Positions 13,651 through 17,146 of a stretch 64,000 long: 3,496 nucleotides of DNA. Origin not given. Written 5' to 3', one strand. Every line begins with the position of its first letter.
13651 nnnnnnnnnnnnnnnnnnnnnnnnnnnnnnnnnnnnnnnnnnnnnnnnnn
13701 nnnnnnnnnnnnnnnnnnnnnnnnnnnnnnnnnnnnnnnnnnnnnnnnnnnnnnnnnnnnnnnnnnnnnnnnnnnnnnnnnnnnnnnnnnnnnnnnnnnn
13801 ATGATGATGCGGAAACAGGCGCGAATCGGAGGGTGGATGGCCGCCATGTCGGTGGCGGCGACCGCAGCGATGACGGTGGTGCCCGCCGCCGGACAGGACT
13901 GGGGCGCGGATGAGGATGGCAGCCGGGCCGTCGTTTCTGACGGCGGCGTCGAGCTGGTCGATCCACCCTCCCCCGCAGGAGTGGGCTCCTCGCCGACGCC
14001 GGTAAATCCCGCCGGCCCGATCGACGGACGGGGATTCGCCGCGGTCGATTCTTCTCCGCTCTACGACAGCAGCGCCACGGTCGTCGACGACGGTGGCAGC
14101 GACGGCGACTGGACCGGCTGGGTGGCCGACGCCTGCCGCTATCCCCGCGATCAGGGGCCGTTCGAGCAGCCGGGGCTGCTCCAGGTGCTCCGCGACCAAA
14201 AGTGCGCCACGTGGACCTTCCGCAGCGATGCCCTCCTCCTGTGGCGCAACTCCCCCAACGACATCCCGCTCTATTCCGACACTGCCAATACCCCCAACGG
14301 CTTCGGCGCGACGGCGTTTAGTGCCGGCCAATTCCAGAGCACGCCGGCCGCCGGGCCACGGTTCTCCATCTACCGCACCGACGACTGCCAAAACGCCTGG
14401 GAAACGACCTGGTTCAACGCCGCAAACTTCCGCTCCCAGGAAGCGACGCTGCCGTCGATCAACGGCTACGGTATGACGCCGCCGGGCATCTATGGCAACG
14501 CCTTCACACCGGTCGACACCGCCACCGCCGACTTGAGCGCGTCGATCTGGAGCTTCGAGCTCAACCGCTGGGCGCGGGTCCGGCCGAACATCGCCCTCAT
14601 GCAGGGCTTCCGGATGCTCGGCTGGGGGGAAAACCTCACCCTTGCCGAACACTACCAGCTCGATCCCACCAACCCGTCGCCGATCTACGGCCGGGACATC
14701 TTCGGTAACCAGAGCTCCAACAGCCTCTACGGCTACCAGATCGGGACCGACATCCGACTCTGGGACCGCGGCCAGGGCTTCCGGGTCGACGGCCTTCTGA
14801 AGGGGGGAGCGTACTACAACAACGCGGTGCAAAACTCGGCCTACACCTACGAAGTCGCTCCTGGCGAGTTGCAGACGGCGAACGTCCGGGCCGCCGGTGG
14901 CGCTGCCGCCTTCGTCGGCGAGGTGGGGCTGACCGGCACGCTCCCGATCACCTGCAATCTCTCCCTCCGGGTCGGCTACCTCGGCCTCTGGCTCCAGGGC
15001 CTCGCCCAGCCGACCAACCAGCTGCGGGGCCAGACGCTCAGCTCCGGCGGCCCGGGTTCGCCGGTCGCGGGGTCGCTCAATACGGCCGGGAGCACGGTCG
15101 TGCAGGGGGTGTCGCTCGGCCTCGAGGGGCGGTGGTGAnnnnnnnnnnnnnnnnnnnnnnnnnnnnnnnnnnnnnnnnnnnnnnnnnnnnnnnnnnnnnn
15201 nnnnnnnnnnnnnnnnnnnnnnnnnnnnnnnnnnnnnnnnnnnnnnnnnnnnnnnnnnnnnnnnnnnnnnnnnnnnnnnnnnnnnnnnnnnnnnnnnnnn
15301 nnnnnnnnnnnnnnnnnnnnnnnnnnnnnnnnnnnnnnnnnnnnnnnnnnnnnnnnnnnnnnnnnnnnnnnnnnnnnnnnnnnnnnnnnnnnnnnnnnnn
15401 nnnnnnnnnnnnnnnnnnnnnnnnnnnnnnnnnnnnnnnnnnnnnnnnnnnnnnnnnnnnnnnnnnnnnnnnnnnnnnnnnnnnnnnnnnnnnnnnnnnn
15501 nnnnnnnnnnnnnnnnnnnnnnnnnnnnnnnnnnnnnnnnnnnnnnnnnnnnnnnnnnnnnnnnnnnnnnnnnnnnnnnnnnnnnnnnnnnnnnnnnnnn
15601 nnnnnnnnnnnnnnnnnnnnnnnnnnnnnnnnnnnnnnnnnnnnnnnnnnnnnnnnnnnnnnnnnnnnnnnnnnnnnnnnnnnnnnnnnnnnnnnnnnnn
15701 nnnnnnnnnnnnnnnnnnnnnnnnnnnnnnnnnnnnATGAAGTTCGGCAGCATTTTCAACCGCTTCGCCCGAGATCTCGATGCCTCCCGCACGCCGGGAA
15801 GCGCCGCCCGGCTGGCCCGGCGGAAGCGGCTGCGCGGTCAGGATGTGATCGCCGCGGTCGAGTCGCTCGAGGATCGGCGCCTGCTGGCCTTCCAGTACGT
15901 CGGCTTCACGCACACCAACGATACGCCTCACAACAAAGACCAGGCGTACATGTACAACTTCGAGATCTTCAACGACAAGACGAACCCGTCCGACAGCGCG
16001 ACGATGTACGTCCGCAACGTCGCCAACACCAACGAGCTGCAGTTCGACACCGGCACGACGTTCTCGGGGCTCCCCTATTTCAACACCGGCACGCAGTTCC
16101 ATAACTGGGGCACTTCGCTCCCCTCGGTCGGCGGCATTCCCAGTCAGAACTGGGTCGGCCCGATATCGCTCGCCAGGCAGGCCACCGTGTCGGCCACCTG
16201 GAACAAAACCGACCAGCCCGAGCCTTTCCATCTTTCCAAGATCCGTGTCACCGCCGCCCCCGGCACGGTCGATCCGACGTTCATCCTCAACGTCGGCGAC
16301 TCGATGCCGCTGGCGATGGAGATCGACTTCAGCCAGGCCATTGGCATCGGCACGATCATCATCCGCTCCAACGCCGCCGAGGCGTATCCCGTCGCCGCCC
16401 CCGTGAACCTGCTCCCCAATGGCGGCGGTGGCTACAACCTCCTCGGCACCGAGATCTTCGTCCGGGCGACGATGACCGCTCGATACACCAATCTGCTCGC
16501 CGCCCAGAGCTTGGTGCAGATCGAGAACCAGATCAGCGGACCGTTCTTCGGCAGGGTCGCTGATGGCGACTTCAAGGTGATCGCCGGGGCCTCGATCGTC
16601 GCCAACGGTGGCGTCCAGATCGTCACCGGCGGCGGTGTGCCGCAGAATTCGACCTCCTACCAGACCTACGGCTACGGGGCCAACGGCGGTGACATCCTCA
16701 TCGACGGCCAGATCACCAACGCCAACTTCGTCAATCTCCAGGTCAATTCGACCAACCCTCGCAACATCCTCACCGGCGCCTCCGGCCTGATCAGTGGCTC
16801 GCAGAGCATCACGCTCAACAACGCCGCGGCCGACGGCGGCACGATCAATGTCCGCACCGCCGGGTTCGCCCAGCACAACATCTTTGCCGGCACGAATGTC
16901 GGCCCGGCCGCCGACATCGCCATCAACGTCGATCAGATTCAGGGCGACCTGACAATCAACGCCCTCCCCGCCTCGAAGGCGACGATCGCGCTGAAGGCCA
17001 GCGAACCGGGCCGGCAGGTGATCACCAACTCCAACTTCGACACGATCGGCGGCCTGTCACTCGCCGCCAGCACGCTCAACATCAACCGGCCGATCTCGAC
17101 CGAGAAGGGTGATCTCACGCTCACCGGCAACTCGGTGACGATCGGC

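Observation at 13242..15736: An outer-membrane barrel gene sits between two divergently transcribed giant surface-protein genes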

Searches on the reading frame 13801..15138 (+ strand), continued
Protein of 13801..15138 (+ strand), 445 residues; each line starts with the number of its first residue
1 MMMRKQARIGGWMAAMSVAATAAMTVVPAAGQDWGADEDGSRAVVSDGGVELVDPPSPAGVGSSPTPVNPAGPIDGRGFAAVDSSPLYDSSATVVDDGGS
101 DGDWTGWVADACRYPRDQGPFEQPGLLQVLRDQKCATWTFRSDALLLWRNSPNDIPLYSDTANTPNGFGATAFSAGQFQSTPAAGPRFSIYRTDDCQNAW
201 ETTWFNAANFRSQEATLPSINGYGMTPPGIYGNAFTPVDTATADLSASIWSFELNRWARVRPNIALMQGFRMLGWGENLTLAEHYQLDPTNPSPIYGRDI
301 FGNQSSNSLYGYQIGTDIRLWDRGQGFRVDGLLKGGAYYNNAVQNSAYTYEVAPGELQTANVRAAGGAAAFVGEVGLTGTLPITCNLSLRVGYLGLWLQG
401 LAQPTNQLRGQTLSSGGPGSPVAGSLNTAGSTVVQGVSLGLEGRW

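Call 29: find_encoding_contigs(protein=P0057, flank=10000, max_places=2)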
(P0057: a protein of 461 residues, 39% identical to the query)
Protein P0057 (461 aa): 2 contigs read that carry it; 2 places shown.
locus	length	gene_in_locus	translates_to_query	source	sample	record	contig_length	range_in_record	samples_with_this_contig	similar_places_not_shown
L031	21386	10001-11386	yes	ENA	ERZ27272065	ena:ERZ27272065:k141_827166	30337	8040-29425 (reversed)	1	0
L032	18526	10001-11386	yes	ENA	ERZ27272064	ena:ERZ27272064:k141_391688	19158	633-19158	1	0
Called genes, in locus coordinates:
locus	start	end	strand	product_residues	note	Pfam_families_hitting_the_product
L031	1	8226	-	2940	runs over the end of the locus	-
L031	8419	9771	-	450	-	PF07585:BBP7 (weak)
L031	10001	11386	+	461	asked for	-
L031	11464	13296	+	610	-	PF13844:Glyco_transf_41 (faint)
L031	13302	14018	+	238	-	PF05050:Methyltransf_21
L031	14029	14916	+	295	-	PF05050:Methyltransf_21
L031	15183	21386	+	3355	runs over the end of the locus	-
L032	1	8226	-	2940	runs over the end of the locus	-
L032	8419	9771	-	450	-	PF07585:BBP7 (weak)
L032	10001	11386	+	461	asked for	-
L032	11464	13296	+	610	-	PF13844:Glyco_transf_41 (faint)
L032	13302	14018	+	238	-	PF05050:Methyltransf_21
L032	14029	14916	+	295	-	PF05050:Methyltransf_21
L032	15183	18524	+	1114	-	?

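Call 43: predict_structure(alignment_id=A3)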
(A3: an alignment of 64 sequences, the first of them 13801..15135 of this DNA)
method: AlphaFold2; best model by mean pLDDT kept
length: 445 residues; sequences in the alignment: 64
mean_pLDDT: 75.7   pTM: 0.68
mean pLDDT of the five models: 75.7, 75.7, 75.5, 74.9, 74.4
residues with pLDDT >= 90: 235; 70-90: 72; 50-70: 21; < 50: 117
segments of 3 or more residues with pLDDT < 50: 1-115
pLDDT, mean of each block of 10 residues (from residue 1): 33 41 35 30 29 31 36 34 32 32 41 48 56 75 97 93 85 93 96 90 96 94 87 85 97 96 95 98 88 87 97 96 88 97 95 87 93 97 94 97 91 74 87 97 94
secondary structure, 60 per line:
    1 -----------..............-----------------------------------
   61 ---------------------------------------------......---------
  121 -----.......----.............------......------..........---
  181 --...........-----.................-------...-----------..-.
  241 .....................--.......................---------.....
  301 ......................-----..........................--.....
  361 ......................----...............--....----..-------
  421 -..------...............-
elements in order: H12-25 H106-111 H126-132 E137-149 E156-161 E168-174 E183-193 E199-215 E223-225 E240-261 E264-286 E296-322 E328-353 E356-382 E387-401 H404-407 E430-444

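Call 48: find_related_loci(query=A3, collection=metagenome_contigs, flank=10000)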
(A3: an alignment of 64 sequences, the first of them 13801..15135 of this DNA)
Query A3 (445 aa) in metagenome_contigs; peptide patterns used: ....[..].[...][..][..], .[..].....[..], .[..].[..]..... (x = any residue, [..] = any of these).
600 stretches matched a pattern (row limit reached: there are more); 114 encode a relative of the query (tblastn E <= 1e-3); the best 80 are kept; 80 distinct loci.
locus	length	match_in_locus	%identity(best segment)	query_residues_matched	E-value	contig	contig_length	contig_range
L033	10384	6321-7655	93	1-445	0e+0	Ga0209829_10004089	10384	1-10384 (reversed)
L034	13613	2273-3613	90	2-445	0e+0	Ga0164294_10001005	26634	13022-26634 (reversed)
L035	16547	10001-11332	89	2-445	0e+0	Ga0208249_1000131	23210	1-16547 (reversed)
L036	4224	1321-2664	69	1-445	0e+0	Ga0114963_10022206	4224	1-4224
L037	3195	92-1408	69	1-445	0e+0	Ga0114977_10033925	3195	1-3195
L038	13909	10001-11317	50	2-445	2e-123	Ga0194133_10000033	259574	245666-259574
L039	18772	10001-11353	49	2-445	9e-123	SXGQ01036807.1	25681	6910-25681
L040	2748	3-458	95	294-445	6e-91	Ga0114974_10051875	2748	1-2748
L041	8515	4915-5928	47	87-445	1e-84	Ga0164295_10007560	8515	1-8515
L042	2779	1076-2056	46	121-445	2e-76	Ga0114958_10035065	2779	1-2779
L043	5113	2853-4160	39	8-445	3e-75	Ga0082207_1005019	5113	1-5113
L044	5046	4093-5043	44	125-445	6e-75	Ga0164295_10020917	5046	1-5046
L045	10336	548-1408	48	125-445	5e-74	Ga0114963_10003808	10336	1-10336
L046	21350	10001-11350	40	4-445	9e-74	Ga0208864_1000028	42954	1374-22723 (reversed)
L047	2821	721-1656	45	125-445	1e-74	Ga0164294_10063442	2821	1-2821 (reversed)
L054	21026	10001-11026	43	117-445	4e-72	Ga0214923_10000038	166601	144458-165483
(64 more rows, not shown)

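Call 72: search_protein_families(library=pfam, alignment_id=A3, max_evalue=0.001)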
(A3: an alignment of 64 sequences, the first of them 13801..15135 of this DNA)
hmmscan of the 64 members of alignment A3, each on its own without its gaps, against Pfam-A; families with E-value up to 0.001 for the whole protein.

A. member 1, window:13801-15135:+ (445 aa): 0 families

B. families by the number of members that match (of 64 scanned): 1 family
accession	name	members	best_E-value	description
PF07585.17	BBP7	56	8.3e-10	Putative beta barrel porin-7 (BBP7)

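Call 82: search_solved_structures(query=A3, max_evalue=1)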
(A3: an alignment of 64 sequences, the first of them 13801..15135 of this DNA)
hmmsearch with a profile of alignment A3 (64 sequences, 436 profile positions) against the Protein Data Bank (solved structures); distinct sequences matched with E-value up to 1: 1.
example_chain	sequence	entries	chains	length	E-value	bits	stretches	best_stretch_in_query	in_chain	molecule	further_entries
6r3e_A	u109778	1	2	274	0.19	14.3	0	254-303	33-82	DNA (cytosine-5)-methyltransferase 3B,DNA (cytosine-5)-methyltransferase 3B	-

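Call 88: fold_search(model_id=the predicted structure, library=pdb)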
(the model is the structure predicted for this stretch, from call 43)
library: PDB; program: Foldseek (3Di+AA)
matches with E <= 10: 824; with E <= 0.001: 65
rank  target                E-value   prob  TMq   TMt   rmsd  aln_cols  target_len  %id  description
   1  9nh1_C                1.1e-08  1.00  0.37  0.59   7.5       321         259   12  In situ cryo-EM structure of porin I of the Legionella Dot/Icm T4SS machine (released 2025-09-17)
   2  9nh1_B                2.8e-08  1.00  0.40  0.64   7.1       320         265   12  In situ cryo-EM structure of porin I of the Legionella Dot/Icm T4SS machine (released 2025-09-17)
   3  9nh1_A                5.4e-08  1.00  0.38  0.62   7.5       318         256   12  In situ cryo-EM structure of porin I of the Legionella Dot/Icm T4SS machine (released 2025-09-17)
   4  8jto                  2.8e-07  0.99  0.14  0.17  24.4       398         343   10  Outer membrane porin of Burkholderia pseudomallei (BpsOmp38) in complex with ceftazidime (released 2024-06-26)
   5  7xw0_B                5.0e-07  1.00  0.38  0.59   7.3       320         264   11  Crystal structure of pOmpT (released 2023-05-31)
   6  2x56                  6.8e-07  1.00  0.37  0.57   8.1       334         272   10  Yersinia Pestis Plasminogen Activator Pla (Native) (released 2010-07-28)
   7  9a34_MODEL_1_A        1.3e-06  1.00  0.36  0.48   8.7       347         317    9  Model of E. coli OmpT by in-cell photo-crosslinking MS and deep learning (released 2023-02-24)
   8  2x55                  1.3e-06  1.00  0.38  0.56   7.6       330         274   10  Yersinia Pestis Plasminogen Activator Pla (Native) (released 2010-07-28)
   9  7xw0_A                3.0e-06  1.00  0.38  0.59   8.4       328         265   11  Crystal structure of pOmpT (released 2023-05-31)
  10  1i78_B                3.5e-06  1.00  0.36  0.52   8.6       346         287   10  CRYSTAL STRUCTURE OF OUTER MEMBRANE PROTEASE OMPT FROM ESCHERICHIA COLI (released 2001-10-03)
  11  2r4o_A                3.9e-06  1.00  0.23  0.24  22.9       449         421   10  Crystal structure of the long-chain fatty acid transporter FadL mutant delta NPA (released 2008-09-16)
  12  6z37                  3.9e-06  0.97  0.17  0.18  28.8       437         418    9  TodX monoaromatic hydrocarbon channel deltaS2 mutant (released 2020-11-04)
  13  1i78_A                4.8e-06  1.00  0.37  0.52   9.1       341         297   13  CRYSTAL STRUCTURE OF OUTER MEMBRANE PROTEASE OMPT FROM ESCHERICHIA COLI (released 2001-10-03)
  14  2x4m_A                5.3e-06  1.00  0.37  0.52   8.9       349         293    9  Yersinia Pestis Plasminogen Activator Pla (released 2010-07-28)
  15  2x4m_C                5.6e-06  1.00  0.36  0.52   8.9       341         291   10  Yersinia Pestis Plasminogen Activator Pla (released 2010-07-28)
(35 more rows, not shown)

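Call 89: search_protein_families(library=pfam, proteins=[L027:8536-9753:-, L031:11464-13296:+, L054:11048-12997:+, L016:11339-13048:+], max_evalue=0.001)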
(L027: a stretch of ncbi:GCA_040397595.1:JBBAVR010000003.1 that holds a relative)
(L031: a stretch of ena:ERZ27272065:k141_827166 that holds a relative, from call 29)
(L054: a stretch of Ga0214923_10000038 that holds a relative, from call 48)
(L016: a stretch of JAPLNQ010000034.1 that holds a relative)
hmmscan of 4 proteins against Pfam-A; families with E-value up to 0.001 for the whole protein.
L027:8536-9753:- (405 aa): 1 family
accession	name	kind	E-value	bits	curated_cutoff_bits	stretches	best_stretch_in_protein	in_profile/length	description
PF07585.17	BBP7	-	4.6e-10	39.6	26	1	202-383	123-320/350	Putative beta barrel porin-7 (BBP7)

L031:11464-13296:+ (610 aa): 1 family
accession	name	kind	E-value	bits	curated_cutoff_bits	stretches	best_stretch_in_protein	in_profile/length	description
PF13844.12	Glyco_transf_41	-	1.5e-09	37.1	25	1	490-567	448-525/543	Glycosyl transferase family 41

L054:11048-12997:+ (649 aa): 1 family
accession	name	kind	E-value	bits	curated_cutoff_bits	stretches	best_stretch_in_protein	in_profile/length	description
PF13844.12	Glyco_transf_41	-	8.7e-10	37.9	25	1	525-608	444-527/543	Glycosyl transferase family 41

L016:11339-13048:+ (569 aa): 1 family
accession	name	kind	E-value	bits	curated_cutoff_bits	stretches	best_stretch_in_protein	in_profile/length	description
PF13844.12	Glyco_transf_41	-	1.3e-10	40.6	25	1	446-534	445-533/543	Glycosyl transferase family 41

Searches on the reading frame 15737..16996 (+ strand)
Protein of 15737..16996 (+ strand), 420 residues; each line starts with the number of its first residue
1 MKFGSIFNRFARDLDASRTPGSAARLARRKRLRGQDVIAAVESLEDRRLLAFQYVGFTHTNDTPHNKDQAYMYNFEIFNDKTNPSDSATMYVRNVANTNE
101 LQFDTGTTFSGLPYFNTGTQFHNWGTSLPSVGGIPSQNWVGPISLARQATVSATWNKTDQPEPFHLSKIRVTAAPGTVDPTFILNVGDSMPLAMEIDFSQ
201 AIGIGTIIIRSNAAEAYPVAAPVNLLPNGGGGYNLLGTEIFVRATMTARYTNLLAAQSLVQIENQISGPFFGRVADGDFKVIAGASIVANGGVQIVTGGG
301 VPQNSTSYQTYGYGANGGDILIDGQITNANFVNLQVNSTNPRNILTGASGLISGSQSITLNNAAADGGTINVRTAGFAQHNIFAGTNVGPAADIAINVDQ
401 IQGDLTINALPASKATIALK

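Call 86: predict_structure(protein=window:15737-16996:+)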
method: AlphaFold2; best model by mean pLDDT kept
length: 420 residues; sequences in the alignment: 1
mean_pLDDT: 37.2   pTM: 0.31
mean pLDDT of the five models: 37.2, 36.3, 34.4, 32.5, 30.8
residues with pLDDT >= 90: 0; 70-90: 0; 50-70: 15; < 50: 405
segments of 3 or more residues with pLDDT < 50: 1-181, 185-390, 399-404, 415-420
pLDDT, mean of each block of 10 residues (from residue 1): 32 41 44 40 39 41 37 41 36 33 27 29 32 30 34 39 38 44 46 43 42 36 36 34 28 27 32 33 27 25 29 35 38 40 38 40 43 43 45 49 49 48
secondary structure, 60 per line:
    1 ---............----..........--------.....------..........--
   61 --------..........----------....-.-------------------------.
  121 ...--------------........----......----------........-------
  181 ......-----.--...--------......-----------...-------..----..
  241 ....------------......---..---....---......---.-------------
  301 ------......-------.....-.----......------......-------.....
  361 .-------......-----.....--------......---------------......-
elements in order: H4-15 H20-29 E38-42 E49-58 E69-78 E89-92 E120-123 E138-145 E150-155 E166-173 E181-186 E195-197 E206-211 E223-225 E239-244 E257-262 E271-274 E278-283 E307-312 E320-324 E331-336 E343-348 E356-361 E369-374 E380-384 E393-398 E414-419
